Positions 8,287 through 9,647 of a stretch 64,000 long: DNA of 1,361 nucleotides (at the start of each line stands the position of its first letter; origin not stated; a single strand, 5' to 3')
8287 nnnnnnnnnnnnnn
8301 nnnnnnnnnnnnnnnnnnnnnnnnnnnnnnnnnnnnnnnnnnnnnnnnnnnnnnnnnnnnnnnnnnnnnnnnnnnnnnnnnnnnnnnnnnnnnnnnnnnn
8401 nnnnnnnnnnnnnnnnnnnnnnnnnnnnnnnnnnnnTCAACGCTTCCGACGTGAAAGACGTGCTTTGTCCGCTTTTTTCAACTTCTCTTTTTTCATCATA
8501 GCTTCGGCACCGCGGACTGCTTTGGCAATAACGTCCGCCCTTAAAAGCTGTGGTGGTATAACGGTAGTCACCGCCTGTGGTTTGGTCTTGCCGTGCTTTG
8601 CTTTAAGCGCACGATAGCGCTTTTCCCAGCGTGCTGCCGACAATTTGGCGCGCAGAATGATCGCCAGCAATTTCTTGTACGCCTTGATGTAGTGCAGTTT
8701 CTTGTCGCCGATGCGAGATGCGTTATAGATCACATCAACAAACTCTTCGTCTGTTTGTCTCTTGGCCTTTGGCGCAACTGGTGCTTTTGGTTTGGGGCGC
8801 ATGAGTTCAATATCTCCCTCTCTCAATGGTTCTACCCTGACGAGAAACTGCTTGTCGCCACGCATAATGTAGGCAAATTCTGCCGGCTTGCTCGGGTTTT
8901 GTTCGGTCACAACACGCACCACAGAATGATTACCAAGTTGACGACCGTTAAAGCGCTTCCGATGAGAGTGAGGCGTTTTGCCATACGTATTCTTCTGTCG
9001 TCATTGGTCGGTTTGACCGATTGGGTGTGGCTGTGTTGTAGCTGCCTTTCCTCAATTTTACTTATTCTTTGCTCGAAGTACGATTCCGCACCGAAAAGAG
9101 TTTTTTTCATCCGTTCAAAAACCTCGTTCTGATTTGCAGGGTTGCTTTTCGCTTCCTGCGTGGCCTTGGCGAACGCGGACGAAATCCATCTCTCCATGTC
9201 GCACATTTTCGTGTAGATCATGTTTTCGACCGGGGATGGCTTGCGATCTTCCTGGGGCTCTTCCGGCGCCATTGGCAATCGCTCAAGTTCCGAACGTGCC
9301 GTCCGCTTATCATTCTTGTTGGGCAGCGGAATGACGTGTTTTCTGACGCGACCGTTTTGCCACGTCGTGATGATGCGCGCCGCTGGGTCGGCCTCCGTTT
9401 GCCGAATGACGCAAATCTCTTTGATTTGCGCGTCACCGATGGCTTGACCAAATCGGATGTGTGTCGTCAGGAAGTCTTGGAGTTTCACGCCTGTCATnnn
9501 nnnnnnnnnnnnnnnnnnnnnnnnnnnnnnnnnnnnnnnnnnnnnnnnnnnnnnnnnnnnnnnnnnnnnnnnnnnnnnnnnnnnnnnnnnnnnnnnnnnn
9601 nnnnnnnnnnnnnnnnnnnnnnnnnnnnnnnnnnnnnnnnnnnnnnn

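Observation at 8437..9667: Two-gene antisense cassette inserted between baseplate hub (D-like) and spike (V-like) genes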

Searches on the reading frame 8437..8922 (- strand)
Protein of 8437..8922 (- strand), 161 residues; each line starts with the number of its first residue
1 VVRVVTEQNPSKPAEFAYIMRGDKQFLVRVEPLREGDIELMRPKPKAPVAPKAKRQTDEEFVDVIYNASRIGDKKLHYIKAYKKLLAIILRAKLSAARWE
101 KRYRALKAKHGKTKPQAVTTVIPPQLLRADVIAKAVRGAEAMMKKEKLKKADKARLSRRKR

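Call 4: search_protein_families(library=pfam, proteins=[window:8437-8922:-], max_evalue=0.1)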
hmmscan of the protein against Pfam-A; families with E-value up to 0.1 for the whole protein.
window:8437-8922:- (161 aa): 0 families

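Call 5: search_protein_families(library=phrogs, proteins=[window:8437-8922:-], max_evalue=0.1)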
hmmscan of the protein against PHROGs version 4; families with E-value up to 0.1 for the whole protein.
window:8437-8922:- (161 aa): 1 family
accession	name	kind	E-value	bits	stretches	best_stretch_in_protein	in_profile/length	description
phrog_32637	-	unknown function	0.084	14.1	0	38-54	11-27/47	-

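Call 6: search_protein_families(library=padloc, proteins=[window:8437-8922:-], max_evalue=1)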
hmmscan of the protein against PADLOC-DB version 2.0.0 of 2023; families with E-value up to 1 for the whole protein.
window:8437-8922:- (161 aa): 0 families

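Call 7: search_protein_families(library=ncbifam, proteins=[window:8437-8922:-], max_evalue=1)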
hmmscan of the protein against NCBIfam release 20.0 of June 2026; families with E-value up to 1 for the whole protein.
window:8437-8922:- (161 aa): 1 family
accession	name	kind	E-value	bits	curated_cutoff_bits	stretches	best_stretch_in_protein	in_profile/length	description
NF011171.0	PRK14573.1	equivalog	0.13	10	1015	1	57-122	61-125/809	bifunctional UDP-N-acetylmuramate--L-alanine ligase/D-alanine--D-alanine ligase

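Call 12: find_homologous_proteins(query=window:8437-8922:-, max_evalue=0.01)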
Query window:8437-8922:- (161 aa): 1 proteins with E <= 0.01 among 41 candidates.
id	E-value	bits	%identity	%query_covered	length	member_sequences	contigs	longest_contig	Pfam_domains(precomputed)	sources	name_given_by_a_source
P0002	3.7e-92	324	100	98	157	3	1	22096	-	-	-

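Call 14: find_encoding_contigs(protein=P0002, flank=10000, max_places=10)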
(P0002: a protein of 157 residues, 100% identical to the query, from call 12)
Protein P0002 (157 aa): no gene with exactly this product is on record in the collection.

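Call 25: predict_structure(protein=window:8437-8922:-)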
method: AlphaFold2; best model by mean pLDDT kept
length: 161 residues; sequences in the alignment: 1
mean_pLDDT: 53.8   pTM: 0.29
mean pLDDT of the five models: 53.8, 52.1, 49.1, 48.1, 40.6
residues with pLDDT >= 90: 0; 70-90: 21; 50-70: 73; < 50: 67
segments of 3 or more residues with pLDDT < 50: 1-9, 37-39, 43-47, 49-55, 58-82, 111-126
pLDDT, mean of each block of 10 residues (from residue 1): 45 61 70 51 46 46 44 39 52 56 59 42 46 59 69 74 64
secondary structure, 60 per line:
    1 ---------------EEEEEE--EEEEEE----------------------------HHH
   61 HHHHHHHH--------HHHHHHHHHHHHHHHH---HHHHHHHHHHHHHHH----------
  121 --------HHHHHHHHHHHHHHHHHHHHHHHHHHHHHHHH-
elements in order: E16-21 E24-29 H58-68 H77-92 H96-110 H129-160

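Call 41: search_dna_similar(query=window:8437-8922:-, collection=phages, mode=protein, max_evalue=1, max_rows=10)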
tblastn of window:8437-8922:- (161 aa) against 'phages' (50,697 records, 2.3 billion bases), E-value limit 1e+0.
No match.

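Call 45: search_solved_structures(query=window:8437-8922:-, max_evalue=10)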
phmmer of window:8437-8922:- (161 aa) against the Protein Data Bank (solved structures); distinct sequences matched with E-value up to 10: 9.
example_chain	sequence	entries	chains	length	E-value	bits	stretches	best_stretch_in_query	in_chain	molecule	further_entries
2hc8_A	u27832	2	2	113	0.21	15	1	14-51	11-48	Cation-transporting ATPase, P-type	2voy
8cgs_A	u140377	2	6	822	1.4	12.2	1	48-133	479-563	Arsenite oxidase subunit AioA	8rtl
8cff_A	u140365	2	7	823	1.4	12.2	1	48-133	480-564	Arsenite oxidase subunit AioA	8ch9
8rtl_G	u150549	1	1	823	1.4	12.2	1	48-133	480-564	Arsenite oxidase subunit AioA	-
8rtl_E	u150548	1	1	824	1.4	12.2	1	48-133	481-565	Arsenite oxidase subunit AioA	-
8rtm_A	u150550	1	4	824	1.5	12.2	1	48-133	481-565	Arsenite oxidase subunit AioA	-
8ch9_G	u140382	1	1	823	1.5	12.2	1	48-133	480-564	Arsenite oxidase subunit AioA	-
1g8k_A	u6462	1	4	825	1.5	12.2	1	48-133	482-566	ARSENITE OXIDASE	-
1g8j_A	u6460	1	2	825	1.5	12.2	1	48-133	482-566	ARSENITE OXIDASE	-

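Call 65: fold_search(model_id=the predicted structure, library=pdb)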
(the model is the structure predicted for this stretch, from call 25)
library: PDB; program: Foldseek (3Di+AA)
matches with E <= 10: 36; with E <= 0.001: 0
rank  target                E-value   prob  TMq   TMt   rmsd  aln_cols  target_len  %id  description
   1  8i03_F                1.7e+00  0.06  0.18  0.14  23.5       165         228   14  Cryo-EM structure of the SIN3L complex from S. pombe (released 2023-05-03)
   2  7kso_C                3.0e+00  0.03  0.18  0.10  15.2       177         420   12  Cryo-EM structure of PRC2:EZH1-AEBP2-JARID2 (released 2021-02-03)
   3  6hcg_e                4.4e+00  0.11  0.12  0.25   7.2        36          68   25  Klebsiella pneumoniae type II secretion system outer membrane complex. PulD, PulS and PulC HR domain. (released 2019-11-27)
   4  4m6t                  5.0e+00  0.10  0.11  0.10  16.2        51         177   12  Structure of human Paf1 and Leo1 complex (released 2013-10-02)
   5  9qe0_D                5.3e+00  0.04  0.19  0.09  18.7       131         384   13  Neobacillus vireti Wadjet-II JetABC dimer (released 2025-06-25)
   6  7edx_f                5.3e+00  0.03  0.12  0.07  21.2       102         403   15  p53-bound TFIID-based core PIC on HDM2 promoter (released 2021-05-05)
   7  5n77_C                5.6e+00  0.02  0.18  0.13  23.9       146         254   17  Crystal structure of the cytosolic domain of the CorA magnesium channel from Escherichia coli in complex with magnesiu (released 2017-07-12)
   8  6wk3_A                6.0e+00  0.06  0.24  0.26   7.5        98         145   16  Engineered carbene transferase RmaNOD Q52V, putative nitric oxide dioxygenase from Rhodothermus marinus (released 2020-07-08)
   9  9pzs_K                6.0e+00  0.04  0.11  0.16   6.6        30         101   30  Native GluN1/GluN2A/GluN2B in complex with 5F11 and 3D2 Fabs (class 1), glycine and glutamate bound state (released 2025-12-17)
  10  9hny_F3               6.0e+00  0.03  0.18  0.05  20.2       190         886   14  Mitoribosomal small subunit in complex with Mettl15 and Mettl17 (released 2025-03-26)
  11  1e6h                  6.8e+00  0.10  0.12  0.28   3.0        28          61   18  A-SPECTRIN SH3 DOMAIN A11V, M25I, V44I, V58L MUTANTS (released 2002-05-23)
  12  4uzr_A                6.8e+00  0.08  0.11  0.12   3.8        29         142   21  Crystal Structure of Pyrococcus horikoshii Ph1500 (released 2015-10-07)
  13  7ung_YB               6.8e+00  0.03  0.24  0.19  19.3       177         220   11  48-nm repeat of the human respiratory doublet microtubule (released 2022-10-05)
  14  2cdt                  7.3e+00  0.11  0.13  0.29   3.0        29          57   14  alpha-SPECTRIN SH3 DOMAIN A56S MUTANT (released 2007-02-20)
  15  6ap4_K                7.3e+00  0.10  0.12  0.05   1.8        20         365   15  Crystal structure of the DNA polymerase III subunit beta from Acinetobacter baumannii (released 2017-12-20)
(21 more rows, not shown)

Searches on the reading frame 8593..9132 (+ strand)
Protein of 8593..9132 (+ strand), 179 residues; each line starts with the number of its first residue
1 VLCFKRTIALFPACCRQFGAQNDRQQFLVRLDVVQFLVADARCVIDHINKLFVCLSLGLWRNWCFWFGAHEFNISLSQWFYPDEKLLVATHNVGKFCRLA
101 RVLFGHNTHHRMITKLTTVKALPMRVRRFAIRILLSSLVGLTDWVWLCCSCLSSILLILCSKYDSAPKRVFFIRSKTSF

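Call 78: search_protein_families(library=pfam, proteins=[window:8593-9132:+], max_evalue=0.1)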
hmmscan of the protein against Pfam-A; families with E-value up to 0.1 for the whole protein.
window:8593-9132:+ (179 aa): 0 families

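Call 79: search_protein_families(library=phrogs, proteins=[window:8593-9132:+], max_evalue=0.01)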
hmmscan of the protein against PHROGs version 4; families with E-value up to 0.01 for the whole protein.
window:8593-9132:+ (179 aa): 0 families

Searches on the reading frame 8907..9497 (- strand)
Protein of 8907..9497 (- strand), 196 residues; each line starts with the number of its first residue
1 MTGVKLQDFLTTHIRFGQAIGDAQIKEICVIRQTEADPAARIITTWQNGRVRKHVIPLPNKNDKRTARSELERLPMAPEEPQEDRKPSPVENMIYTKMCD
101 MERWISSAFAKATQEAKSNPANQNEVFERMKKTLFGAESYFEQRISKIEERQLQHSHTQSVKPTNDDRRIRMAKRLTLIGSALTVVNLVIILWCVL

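Call 4: search_protein_families(library=pfam, proteins=[window:8907-9497:-], max_evalue=0.1)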
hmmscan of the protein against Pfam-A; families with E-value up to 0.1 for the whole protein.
window:8907-9497:- (196 aa): 0 families

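Call 5: search_protein_families(library=phrogs, proteins=[window:8907-9497:-], max_evalue=0.1)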
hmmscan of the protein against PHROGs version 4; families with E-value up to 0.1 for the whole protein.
window:8907-9497:- (196 aa): 1 family
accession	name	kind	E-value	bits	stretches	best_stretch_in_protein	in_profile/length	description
phrog_17401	-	unknown function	0.038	15.2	1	23-83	46-105/119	-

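Call 6: search_protein_families(library=padloc, proteins=[window:8907-9497:-], max_evalue=1)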
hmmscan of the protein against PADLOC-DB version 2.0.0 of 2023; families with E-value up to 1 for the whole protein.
window:8907-9497:- (196 aa): 0 families

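Call 7: search_protein_families(library=ncbifam, proteins=[window:8907-9497:-], max_evalue=1)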
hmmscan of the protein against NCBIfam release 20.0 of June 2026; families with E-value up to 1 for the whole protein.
window:8907-9497:- (196 aa): 0 families

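Call 11: find_homologous_proteins(query=window:8907-9497:-, max_evalue=0.01)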
Query window:8907-9497:- (196 aa): 1 proteins with E <= 0.01 among 65 candidates.
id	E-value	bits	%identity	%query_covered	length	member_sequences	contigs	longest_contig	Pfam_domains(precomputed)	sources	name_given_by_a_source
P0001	1.7e-125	434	100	100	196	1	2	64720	-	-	-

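Call 13: find_encoding_contigs(protein=P0001, flank=10000, max_places=10)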
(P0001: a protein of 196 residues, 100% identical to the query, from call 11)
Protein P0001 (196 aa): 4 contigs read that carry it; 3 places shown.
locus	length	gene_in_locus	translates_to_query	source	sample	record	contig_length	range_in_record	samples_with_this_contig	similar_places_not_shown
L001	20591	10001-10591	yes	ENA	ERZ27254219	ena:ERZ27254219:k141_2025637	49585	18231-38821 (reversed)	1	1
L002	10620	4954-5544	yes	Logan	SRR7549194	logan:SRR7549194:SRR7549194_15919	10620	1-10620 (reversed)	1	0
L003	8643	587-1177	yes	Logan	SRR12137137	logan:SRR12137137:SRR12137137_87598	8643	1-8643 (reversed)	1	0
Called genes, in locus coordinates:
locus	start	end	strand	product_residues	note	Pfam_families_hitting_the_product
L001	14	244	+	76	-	PF13560:HTH_31, PF01381:HTH_3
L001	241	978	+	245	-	PF00929:RNase_T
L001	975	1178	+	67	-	-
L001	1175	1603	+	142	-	-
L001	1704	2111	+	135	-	PF13560:HTH_31, PF01381:HTH_3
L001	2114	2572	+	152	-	-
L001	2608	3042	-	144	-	-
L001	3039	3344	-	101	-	-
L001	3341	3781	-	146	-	-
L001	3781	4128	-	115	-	-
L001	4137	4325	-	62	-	-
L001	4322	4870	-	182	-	PF16754:Pesticin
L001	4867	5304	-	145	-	-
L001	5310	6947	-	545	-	PF21882:Gp53-like_C (weak)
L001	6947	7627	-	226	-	PF27728:UCP028438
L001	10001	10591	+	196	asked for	-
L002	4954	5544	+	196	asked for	-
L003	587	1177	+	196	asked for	-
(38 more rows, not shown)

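Call 15: list_cluster_members(proteins=[P0001, P0002])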
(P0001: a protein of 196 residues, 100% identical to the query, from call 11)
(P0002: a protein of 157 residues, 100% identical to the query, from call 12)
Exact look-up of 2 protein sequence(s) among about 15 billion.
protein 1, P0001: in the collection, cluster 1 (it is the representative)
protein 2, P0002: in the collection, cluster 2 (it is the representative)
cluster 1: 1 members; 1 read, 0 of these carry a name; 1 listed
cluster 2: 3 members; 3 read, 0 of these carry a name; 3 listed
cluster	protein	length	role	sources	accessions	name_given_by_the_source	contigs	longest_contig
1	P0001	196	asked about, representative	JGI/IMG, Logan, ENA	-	-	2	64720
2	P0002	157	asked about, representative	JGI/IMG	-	-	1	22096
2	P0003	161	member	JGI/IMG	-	-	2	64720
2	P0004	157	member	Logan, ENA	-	-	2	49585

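Call 30: predict_structure(protein=window:8907-9497:-)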
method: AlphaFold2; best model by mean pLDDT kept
length: 196 residues; sequences in the alignment: 1
mean_pLDDT: 55.2   pTM: 0.35
mean pLDDT of the five models: 55.2, 53.2, 50.5, 48.8, 45.6
residues with pLDDT >= 90: 0; 70-90: 30; 50-70: 100; < 50: 66
segments of 3 or more residues with pLDDT < 50: 1-37, 46-53, 77-84, 159-163
pLDDT, mean of each block of 10 residues (from residue 1): 37 35 33 48 47 54 55 50 50 56 65 75 72 63 61 54 50 54 74 81
secondary structure, 60 per line:
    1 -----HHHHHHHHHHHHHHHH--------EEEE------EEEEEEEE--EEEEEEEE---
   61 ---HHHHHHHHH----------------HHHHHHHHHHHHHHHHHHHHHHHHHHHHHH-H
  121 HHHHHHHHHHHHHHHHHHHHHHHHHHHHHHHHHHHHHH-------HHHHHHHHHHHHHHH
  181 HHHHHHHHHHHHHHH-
elements in order: H6-21 E30-33 E40-47 E50-57 H64-72 H89-118 H120-158 H166-195

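Call 40: search_dna_similar(query=window:8907-9497:-, collection=phages, mode=protein, max_evalue=1, max_rows=10)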
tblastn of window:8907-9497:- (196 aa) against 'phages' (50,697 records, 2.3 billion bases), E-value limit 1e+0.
No match.

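Call 44: search_solved_structures(query=window:8907-9497:-, max_evalue=10)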
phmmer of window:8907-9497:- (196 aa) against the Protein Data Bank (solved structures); distinct sequences matched with E-value up to 10: 0.

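Call 47: fold_search(model_id=the predicted structure, library=pdb)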
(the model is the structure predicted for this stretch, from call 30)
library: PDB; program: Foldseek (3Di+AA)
matches with E <= 10: 474; with E <= 0.001: 0
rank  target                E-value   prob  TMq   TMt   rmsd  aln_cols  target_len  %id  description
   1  9xps_5                4.2e-01  0.21  0.20  0.17  15.4       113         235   11  The neck structure of the Phage Phikz (released 2026-02-11)
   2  9dvi_B                6.3e-01  0.08  0.16  0.14  20.2       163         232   12  Hetero-hexameric Hsp70-Hsp40-DafA complex (released 2025-10-22)
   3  7oxx_B                7.6e-01  0.15  0.14  0.19  12.4        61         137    8  CrabP2 mutant R30AK31A (released 2022-07-13)
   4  4uyj_D                8.0e-01  0.12  0.15  0.28  10.8        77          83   17  Crystal structure of a Signal Recognition Particle Alu domain in the elongation arrest conformation (released 2014-11-05)
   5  8jqg                  8.5e-01  0.47  0.17  0.04   3.7        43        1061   19  Cryo EM map of full length PLC gamma 2 (released 2024-12-11)
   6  8gdw_AAA              8.5e-01  0.21  0.18  0.30   8.0        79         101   14  Crystal structure of Domain Related to Iron (DRI) from cyanobacteria (released 2024-03-13)
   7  4ug0_SX               8.5e-01  0.05  0.10  0.12  18.2        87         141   13  STRUCTURE OF THE HUMAN 80S RIBOSOME (released 2015-06-10)
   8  7oxx_C                9.0e-01  0.14  0.14  0.19  12.5        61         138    8  CrabP2 mutant R30AK31A (released 2022-07-13)
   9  9vjl_MODEL_1_A        9.6e-01  0.41  0.17  0.29   5.9        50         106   22  Phosphorylation dependent recognition of RIPK1 by phosphatidylinositol 3,4,5-trisphosphate 5-phosphatase 1 (released 2026-03-25)
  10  4uyj_B                9.6e-01  0.33  0.19  0.40  10.8        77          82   16  Crystal structure of a Signal Recognition Particle Alu domain in the elongation arrest conformation (released 2014-11-05)
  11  7nfx_t                9.6e-01  0.30  0.20  0.38  12.7        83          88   14  Mammalian ribosome nascent chain complex with SRP and SRP receptor in early state A (released 2021-06-02)
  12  7t8t                  9.6e-01  0.30  0.17  0.04   6.9        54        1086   20  CryoEM structure of PLCg1 (released 2022-12-21)
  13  6zk7                  1.0e+00  0.21  0.13  0.07   6.9        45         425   20  Crystal Structure of human PYROXD1/FAD complex (released 2021-05-12)
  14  2eyv                  1.1e+00  0.35  0.15  0.23   5.2        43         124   14  SH2 domain of CT10-Regulated Kinase (released 2006-11-10)
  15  1e8o_C                1.1e+00  0.20  0.17  0.38  10.1        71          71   13  Core of the Alu domain of the mammalian SRP (released 2000-11-08)
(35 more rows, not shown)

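Call 66: fold_search(model_id=the predicted structure, library=viral)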
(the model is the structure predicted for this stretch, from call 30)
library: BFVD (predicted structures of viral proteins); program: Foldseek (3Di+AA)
matches with E <= 10: 900; with E <= 0.001: 0
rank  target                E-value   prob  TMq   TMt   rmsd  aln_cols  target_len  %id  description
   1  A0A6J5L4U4            2.0e-02  0.72  0.19  0.18  21.7       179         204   11  DUF4376 domain-containing protein [uncultured Caudovirales phage]
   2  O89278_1              3.1e-02  0.41  0.22  0.06  22.4       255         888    7  Nonstructural protein [Himetobi P virus]
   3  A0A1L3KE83            5.0e-02  0.30  0.19  0.08  20.0       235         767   10  (no name in the UniProt tables at hand)
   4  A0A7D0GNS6            5.3e-02  0.57  0.23  0.20  18.4       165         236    9  (no name in the UniProt tables at hand)
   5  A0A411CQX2            8.0e-02  0.47  0.17  0.30  14.7        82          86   15  Uncharacterized protein [Arthrobacter phage Sonali]
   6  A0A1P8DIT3            9.0e-02  0.47  0.15  0.27  16.8        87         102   18  (no name in the UniProt tables at hand)
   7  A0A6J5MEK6            9.6e-02  0.21  0.17  0.18  22.4       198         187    8  Uncharacterized protein [uncultured Caudovirales phage]
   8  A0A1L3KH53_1          1.1e-01  0.21  0.18  0.05  25.1       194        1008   15  (no name in the UniProt tables at hand)
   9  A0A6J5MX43            1.2e-01  0.66  0.16  0.24  11.3        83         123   11  Uncharacterized protein [uncultured Caudovirales phage]
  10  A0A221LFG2            1.2e-01  0.16  0.16  0.05  25.8       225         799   12  Uncharacterized protein (Fragment) [Caledonia beadlet anemone sobemo-like virus 1]
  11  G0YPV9                1.4e-01  0.94  0.21  0.52   3.5        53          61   19  Gp10 [Erwinia phage vB_EamM-Y2]
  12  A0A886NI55            1.4e-01  0.77  0.20  0.32   6.9        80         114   14  (no name in the UniProt tables at hand)
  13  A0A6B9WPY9            1.4e-01  0.38  0.19  0.32   6.0        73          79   19  Uncharacterized protein [Escherichia phage aaroes]
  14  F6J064                1.4e-01  0.20  0.20  0.13  18.1       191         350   12  (no name in the UniProt tables at hand)
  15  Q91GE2                1.6e-01  0.28  0.19  0.24  23.4       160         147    9  Uncharacterized protein [Epiphyas postvittana nucleopolyhedrovirus]
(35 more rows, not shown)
